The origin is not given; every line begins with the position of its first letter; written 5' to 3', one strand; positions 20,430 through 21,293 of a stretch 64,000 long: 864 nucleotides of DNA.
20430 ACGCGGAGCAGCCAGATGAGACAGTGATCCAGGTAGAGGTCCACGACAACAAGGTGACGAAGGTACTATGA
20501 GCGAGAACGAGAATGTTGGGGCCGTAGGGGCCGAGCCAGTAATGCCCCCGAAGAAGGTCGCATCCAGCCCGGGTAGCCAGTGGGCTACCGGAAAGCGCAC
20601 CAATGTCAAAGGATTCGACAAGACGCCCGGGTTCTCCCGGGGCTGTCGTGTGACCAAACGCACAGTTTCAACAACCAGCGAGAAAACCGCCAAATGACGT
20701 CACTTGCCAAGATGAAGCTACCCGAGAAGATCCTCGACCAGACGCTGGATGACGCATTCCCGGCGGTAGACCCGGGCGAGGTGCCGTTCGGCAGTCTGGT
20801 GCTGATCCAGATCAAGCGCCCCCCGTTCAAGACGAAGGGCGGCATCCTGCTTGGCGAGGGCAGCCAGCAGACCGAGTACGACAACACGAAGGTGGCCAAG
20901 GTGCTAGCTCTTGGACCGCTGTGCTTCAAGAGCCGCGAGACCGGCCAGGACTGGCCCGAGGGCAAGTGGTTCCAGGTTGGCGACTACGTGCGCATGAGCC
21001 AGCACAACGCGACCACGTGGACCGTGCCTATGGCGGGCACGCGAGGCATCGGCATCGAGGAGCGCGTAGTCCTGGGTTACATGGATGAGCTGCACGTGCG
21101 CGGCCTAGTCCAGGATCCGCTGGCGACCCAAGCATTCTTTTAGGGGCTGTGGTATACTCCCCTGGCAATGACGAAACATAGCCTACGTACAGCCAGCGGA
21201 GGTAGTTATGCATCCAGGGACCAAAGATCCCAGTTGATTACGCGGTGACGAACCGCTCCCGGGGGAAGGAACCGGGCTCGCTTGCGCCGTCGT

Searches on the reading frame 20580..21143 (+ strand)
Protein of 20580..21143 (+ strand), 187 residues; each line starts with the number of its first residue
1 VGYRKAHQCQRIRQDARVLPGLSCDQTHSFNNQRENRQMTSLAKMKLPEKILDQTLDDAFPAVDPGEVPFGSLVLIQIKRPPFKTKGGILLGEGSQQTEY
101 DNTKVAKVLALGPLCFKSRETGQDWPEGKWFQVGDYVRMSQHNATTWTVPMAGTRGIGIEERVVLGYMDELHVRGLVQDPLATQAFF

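Call 78: search_protein_families(library=pfam, proteins=[window:20580-21143:+], max_evalue=0.01)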
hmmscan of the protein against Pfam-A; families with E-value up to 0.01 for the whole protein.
window:20580-21143:+ (187 aa): 1 family
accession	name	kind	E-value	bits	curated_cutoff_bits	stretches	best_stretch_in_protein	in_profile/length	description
PF00166.26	Cpn10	-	2.3e-05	24.8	21.1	1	69-149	4-76/93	Chaperonin 10 Kd subunit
